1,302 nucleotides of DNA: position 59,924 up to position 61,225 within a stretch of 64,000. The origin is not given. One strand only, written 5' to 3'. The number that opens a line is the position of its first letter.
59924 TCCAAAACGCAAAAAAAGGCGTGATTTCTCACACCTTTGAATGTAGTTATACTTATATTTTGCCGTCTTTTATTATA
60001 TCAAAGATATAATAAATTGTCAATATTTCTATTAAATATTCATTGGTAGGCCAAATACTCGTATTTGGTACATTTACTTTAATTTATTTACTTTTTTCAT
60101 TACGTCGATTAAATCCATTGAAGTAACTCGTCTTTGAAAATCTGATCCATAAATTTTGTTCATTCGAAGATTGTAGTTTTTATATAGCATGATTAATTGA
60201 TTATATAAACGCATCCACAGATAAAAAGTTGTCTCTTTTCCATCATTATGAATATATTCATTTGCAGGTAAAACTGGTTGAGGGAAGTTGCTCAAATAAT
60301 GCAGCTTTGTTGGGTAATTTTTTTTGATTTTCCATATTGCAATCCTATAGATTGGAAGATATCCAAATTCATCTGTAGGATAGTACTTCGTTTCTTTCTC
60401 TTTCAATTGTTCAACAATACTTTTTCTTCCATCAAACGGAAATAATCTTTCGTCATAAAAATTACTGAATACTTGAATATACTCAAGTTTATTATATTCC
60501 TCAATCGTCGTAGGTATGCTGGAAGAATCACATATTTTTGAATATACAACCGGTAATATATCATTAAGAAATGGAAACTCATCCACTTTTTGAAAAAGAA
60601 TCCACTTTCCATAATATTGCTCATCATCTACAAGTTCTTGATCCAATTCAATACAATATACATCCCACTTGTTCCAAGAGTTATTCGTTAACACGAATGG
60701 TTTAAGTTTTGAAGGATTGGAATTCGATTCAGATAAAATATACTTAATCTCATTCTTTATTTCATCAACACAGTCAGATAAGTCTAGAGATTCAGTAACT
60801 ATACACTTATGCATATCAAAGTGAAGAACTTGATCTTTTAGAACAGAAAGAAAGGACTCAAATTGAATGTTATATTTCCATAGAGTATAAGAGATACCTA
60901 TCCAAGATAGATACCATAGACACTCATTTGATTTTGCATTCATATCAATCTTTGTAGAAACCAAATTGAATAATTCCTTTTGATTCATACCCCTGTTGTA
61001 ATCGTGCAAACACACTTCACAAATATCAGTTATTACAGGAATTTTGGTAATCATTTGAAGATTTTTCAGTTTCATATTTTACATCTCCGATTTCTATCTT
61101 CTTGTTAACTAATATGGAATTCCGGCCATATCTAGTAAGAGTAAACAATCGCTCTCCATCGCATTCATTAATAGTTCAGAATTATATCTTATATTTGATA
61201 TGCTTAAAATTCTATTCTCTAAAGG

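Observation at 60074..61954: Orphan RHS C-terminal toxin module (GIY-YIG nuclease) with a candidate immunity gene, directly abutting an IS3 element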

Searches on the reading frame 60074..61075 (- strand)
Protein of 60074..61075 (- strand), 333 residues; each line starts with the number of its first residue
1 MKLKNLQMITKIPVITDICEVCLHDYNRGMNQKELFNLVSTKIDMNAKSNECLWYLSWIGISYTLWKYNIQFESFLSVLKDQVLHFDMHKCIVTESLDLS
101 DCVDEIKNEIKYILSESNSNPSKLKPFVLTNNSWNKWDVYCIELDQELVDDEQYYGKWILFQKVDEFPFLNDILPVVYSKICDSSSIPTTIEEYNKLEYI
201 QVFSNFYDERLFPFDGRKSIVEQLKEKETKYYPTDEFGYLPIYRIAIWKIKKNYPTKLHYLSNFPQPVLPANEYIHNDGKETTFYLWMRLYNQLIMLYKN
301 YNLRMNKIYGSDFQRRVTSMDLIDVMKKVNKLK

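Call 5: search_protein_families(library=pfam, proteins=[window:60074-61075:-], max_evalue=0.01)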
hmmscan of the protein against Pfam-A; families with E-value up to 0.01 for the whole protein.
window:60074-61075:- (333 aa): 0 families

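Call 6: search_protein_families(library=ncbifam, proteins=[window:60074-61075:-], max_evalue=0.1)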
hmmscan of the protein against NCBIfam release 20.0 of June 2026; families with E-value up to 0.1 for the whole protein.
window:60074-61075:- (333 aa): 0 families

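Call 19: find_homologous_proteins(query=window:60074-61075:-, max_evalue=0.001)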
Query window:60074-61075:- (333 aa): 2 proteins with E <= 0.001 among 512 candidates.
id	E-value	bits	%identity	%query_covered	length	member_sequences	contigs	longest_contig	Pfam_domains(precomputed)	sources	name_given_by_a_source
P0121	2.7e-222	755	99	100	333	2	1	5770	-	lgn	-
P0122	8.4e-57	211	48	63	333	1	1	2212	-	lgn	-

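Call 22: find_encoding_contigs(protein=P0122, flank=5000, max_places=4)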
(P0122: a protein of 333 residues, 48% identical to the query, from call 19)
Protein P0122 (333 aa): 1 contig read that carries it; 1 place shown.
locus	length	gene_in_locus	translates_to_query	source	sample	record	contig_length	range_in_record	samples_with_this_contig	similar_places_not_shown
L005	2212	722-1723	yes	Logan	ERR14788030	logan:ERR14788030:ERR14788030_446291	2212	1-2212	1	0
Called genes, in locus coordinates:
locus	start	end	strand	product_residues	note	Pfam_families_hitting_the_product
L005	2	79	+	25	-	?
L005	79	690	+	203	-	PF01541:GIY-YIG (weak)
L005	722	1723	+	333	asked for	-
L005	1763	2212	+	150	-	?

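Call 31: predict_structure(protein=window:60074-61075:-)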
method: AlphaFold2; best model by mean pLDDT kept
length: 333 residues; sequences in the alignment: 1
mean_pLDDT: 33.9   pTM: 0.20
mean pLDDT of the five models: 33.9, 31.4, 31.4, 29.2, 28.9
residues with pLDDT >= 90: 0; 70-90: 0; 50-70: 7; < 50: 326
segments of 3 or more residues with pLDDT < 50: 1-33, 44-333
pLDDT, mean of each block of 10 residues (from residue 1): 30 40 45 50 44 44 42 38 32 30 33 32 30 28 32 30 32 31 34 30 27 33 36 31 27 28 25 31 33 34 31 35 39 37
secondary structure, 60 per line:
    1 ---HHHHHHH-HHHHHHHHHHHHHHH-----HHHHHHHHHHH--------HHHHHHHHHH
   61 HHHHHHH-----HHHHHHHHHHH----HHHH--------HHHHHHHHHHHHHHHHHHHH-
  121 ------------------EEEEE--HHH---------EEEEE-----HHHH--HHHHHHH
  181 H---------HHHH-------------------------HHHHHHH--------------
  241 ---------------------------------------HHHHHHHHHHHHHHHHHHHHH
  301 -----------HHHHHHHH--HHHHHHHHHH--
elements in order: H4-10 H12-26 H32-42 H51-67 H73-83 H88-91 H100-119 E139-143 E158-162 H168-171 H174-181 H191-194 H220-226 H280-300 H312-319 H322-331

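Call 32: search_protein_representatives(protein=window:60074-61075:-)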
Query: 333 residues. Proteins with E-value up to 0.001 (for the whole library): 209; up to 1e-10: 85; up to 1e-30: 4. The best 150 are listed.
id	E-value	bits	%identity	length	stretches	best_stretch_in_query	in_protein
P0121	8.6e-223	754.8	99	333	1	1-333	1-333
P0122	2.7e-57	210.8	39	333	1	24-331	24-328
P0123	5.0e-41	157.3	38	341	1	36-324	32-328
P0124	6.4e-38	147.0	27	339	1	14-319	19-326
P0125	6.0e-27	111.0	33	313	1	104-310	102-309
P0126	1.6e-26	109.6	36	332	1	121-311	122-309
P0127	2.6e-26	108.9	33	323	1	63-309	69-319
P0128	1.8e-25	106.1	32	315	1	28-310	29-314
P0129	3.9e-25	105.0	34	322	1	121-309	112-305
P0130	7.6e-24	100.8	32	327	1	114-309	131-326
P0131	8.9e-24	100.5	30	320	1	106-310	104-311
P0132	9.4e-24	100.5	30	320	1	56-310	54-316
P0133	1.3e-23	100.0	32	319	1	119-310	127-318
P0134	1.6e-23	99.7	29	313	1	16-311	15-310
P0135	2.2e-23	99.3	33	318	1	129-311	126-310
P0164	1.5e-15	73.5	26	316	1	57-309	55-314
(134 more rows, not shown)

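Call 35: search_protein_families(library=pfam, alignment_id=A3, max_evalue=0.01)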
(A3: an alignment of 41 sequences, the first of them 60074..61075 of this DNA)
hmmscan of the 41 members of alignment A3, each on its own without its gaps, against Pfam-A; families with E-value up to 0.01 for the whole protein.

A. member 1, window:60074-61075:- (333 aa): 0 families

B. families by the number of members that match (of 41 scanned): 4 families
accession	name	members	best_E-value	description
PF14078.11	DUF4259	5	3.4e-05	Domain of unknown function (DUF4259)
PF22459.2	PrgX_C_TPR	1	0.0017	Pheromone cCF10 receptor, C-terminal TPR region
PF14076.12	DUF4258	1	0.0046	Domain of unknown function (DUF4258)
PF08831.15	MHCassoc_trimer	1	0.0055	Class II MHC-associated invariant chain trimerisation domain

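Call 36: search_solved_structures(query=A3, max_evalue=1, show_alignments=2)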
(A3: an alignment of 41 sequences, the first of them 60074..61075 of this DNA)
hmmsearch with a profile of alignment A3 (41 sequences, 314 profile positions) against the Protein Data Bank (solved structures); distinct sequences matched with E-value up to 1: 2.
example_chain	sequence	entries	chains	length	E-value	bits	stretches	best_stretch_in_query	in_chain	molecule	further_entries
4yy5_A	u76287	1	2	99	0.0011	21.2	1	13-47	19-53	dTor_3x33L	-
4yy2_A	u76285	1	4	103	0.0012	21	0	13-47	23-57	dTor_3x33L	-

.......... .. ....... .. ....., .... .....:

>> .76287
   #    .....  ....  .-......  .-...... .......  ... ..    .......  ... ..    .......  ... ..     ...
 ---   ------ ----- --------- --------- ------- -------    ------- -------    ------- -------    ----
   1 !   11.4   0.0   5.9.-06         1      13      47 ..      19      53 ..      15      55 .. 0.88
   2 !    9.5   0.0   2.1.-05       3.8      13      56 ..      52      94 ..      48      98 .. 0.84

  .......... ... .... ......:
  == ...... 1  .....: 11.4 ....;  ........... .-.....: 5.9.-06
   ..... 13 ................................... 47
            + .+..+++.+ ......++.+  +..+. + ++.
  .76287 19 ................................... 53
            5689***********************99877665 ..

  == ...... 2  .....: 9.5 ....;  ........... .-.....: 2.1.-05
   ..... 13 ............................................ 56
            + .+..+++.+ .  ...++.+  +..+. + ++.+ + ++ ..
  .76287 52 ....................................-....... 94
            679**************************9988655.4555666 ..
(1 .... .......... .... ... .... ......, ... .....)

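Call 37: find_homologous_proteins(query=A3, max_evalue=0.00001)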
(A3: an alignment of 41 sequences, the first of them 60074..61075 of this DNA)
Query A3 (41 sequences) (333 aa, profile of the alignment): 5 proteins with E <= 0.00001 among 4217 candidates.
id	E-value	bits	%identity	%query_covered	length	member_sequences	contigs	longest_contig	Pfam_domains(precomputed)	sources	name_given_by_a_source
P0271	1.4e-115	404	28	77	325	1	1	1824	-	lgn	-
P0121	9.7e-79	283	99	100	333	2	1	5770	-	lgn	-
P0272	1.4e-77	279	39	43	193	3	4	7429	-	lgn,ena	-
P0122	2.4e-75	271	48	63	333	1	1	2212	-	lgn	-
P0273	4.4e-50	188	40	11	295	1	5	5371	-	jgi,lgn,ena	jgi:hypothetical protein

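Call 38: find_encoding_contigs(protein=P0271, flank=5000, max_places=3)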
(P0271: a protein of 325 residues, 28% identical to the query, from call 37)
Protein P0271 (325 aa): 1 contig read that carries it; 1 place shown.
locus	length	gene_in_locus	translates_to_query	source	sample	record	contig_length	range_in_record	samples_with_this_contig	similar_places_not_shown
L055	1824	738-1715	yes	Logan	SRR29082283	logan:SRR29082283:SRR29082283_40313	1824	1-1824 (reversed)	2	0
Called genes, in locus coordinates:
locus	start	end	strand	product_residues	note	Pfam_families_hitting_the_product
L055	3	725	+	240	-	?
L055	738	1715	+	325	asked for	-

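Call 39: find_encoding_contigs(protein=P0272, flank=5000, max_places=4)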
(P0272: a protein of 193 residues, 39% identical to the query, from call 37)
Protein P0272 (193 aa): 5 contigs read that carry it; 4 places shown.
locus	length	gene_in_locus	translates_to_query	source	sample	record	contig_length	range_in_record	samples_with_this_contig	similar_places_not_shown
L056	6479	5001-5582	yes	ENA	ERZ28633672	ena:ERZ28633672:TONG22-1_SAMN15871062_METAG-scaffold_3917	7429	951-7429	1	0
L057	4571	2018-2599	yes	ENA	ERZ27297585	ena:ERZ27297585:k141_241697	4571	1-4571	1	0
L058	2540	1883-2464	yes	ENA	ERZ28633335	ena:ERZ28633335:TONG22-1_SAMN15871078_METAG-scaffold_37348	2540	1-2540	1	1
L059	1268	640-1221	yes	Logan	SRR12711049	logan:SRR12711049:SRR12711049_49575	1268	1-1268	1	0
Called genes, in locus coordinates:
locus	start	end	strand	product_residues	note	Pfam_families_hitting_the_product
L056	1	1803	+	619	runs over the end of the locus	-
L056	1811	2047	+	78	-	-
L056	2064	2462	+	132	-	-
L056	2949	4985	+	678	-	PF05593:RHS_repeat (faint), PF25023:TEN_YD-shell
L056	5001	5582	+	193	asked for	-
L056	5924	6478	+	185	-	?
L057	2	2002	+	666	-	?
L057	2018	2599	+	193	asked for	-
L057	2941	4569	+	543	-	?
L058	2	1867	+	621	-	?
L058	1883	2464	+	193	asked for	-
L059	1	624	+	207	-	?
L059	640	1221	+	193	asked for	-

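Call 40: find_encoding_contigs(protein=P0123, flank=5000, max_places=3)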
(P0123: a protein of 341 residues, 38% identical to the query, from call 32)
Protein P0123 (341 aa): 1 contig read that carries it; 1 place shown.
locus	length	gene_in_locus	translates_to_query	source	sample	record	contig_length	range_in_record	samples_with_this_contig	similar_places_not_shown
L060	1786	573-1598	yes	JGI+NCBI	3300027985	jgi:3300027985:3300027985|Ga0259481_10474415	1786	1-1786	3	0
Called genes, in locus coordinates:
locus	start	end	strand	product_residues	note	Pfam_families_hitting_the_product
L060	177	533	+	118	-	PF01541:GIY-YIG (weak)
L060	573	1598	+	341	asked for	-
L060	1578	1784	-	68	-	?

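Call 41: search_protein_families(library=pfam, proteins=[L055:3-725:+, L056:2949-4985:+, L057:2-2002:+, L059:1-624:+, L060:177-533:+, L005:79-690:+], max_evalue=0.01)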
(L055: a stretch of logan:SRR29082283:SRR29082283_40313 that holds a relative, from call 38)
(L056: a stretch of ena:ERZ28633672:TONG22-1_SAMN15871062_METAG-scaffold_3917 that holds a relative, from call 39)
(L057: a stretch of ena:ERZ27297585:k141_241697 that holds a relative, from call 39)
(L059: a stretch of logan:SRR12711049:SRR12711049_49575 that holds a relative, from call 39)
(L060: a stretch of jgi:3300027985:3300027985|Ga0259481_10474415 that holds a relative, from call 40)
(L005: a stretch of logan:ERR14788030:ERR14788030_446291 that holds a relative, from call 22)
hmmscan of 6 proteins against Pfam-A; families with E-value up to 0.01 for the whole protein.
L055:3-725:+ (240 aa): 1 family
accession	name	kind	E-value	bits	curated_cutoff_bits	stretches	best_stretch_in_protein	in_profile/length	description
PF01541.30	GIY-YIG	-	0.00062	20.5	22.6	1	127-165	2-40/78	GIY-YIG catalytic domain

L056:2949-4985:+ (678 aa): 2 families
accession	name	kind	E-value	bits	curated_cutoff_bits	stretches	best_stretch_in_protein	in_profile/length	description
PF05593.20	RHS_repeat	-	7.3e-07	29.9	22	0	158-188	1-31/38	RHS Repeat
PF01541.30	GIY-YIG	-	0.00039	21.1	22.6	1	567-605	2-40/78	GIY-YIG catalytic domain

L057:2-2002:+ (666 aa): 2 families
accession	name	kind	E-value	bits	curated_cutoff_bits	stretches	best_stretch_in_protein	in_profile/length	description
PF05593.20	RHS_repeat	-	1.2e-07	32.4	22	0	146-176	1-31/38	RHS Repeat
PF01541.30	GIY-YIG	-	0.00038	21.1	22.6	1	555-593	2-40/78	GIY-YIG catalytic domain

L059:1-624:+ (207 aa): 2 families
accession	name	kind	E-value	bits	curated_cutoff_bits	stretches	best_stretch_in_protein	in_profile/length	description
PF01541.30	GIY-YIG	-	9.6e-05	23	22.6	1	96-135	2-41/78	GIY-YIG catalytic domain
PF04888.17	SseC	-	0.0058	16.7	30.2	1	11-199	130-251/312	Secretion system effector C (SseC) like family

L060:177-533:+ (118 aa): 1 family
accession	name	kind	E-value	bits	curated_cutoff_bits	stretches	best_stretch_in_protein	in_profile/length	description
PF01541.30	GIY-YIG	-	1.7e-05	25.5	22.6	1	23-57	1-36/78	GIY-YIG catalytic domain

L005:79-690:+ (203 aa): 1 family
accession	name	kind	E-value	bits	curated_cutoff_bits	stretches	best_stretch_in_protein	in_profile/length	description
PF01541.30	GIY-YIG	-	5.2e-07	30.3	22.6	1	102-137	4-39/78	GIY-YIG catalytic domain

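Call 56: predict_structure(alignment_id=A4)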
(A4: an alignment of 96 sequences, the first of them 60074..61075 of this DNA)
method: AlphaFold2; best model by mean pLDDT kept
length: 333 residues; sequences in the alignment: 96
mean_pLDDT: 93.0   pTM: 0.85
mean pLDDT of the five models: 93.0, 92.5, 92.4, 92.3, 92.1
residues with pLDDT >= 90: 265; 70-90: 68; 50-70: 0; < 50: 0
segments of 3 or more residues with pLDDT < 50: none
pLDDT, mean of each block of 10 residues (from residue 1): 88 92 89 91 90 94 95 90 89 86 92 92 86 90 96 97 96 96 96 98 97 94 95 97 94 85 96 94 94 98 98 94 92 84
secondary structure, 60 per line:
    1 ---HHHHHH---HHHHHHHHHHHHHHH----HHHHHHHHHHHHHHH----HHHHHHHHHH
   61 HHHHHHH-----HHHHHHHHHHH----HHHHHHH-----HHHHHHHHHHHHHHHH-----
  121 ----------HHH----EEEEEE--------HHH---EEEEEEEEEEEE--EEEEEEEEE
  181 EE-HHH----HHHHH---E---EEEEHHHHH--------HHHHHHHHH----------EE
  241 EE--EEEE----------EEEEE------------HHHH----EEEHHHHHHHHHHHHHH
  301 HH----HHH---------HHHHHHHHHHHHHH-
elements in order: H4-9 H13-27 H32-46 H51-67 H73-83 H88-94 H100-115 E138-143 E158-169 E172-182 H191-195 E203-206 H207-211 H220-228 E239-242 E245-248 E259-263 H276-279 E284-286 H287-302 H319-332

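Call 59: search_protein_families(library=pfam, proteins=[window:60074-61075:-], max_evalue=10)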
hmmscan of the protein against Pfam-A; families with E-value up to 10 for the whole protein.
window:60074-61075:- (333 aa): 0 families

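Call 62: find_encoding_contigs(protein=P0125, flank=4000, max_places=3)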
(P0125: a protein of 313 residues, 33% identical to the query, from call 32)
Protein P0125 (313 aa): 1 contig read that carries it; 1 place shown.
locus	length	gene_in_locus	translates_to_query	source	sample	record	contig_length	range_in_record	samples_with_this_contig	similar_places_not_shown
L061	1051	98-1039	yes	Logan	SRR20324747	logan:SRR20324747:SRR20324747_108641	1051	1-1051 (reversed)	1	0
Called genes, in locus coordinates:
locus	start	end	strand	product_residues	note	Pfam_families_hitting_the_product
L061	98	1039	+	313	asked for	-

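Call 63: find_encoding_contigs(protein=P0133, flank=4000, max_places=3)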
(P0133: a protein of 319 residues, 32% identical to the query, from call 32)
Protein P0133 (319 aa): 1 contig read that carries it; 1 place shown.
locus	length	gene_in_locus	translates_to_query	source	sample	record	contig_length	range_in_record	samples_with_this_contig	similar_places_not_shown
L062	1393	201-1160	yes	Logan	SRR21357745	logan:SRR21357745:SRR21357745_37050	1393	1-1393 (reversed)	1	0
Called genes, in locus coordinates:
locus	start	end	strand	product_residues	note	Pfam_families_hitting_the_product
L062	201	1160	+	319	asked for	-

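Call 64: find_encoding_contigs(protein=P0164, flank=4000, max_places=3)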
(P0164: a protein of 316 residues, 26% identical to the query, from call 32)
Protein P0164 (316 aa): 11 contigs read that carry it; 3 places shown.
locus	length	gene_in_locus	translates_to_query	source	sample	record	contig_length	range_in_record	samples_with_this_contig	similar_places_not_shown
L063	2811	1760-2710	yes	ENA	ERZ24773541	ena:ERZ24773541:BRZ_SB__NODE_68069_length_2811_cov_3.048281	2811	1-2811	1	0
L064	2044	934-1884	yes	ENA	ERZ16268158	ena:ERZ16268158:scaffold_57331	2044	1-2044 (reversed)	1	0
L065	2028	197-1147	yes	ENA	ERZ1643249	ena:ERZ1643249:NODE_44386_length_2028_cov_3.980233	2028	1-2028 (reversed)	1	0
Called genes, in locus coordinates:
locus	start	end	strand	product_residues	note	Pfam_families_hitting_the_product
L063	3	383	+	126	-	?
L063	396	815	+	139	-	PF13315:DUF4085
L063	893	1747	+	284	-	-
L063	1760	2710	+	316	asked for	-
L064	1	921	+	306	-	?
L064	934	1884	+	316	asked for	-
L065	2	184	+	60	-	?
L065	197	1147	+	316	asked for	-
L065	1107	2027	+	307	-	?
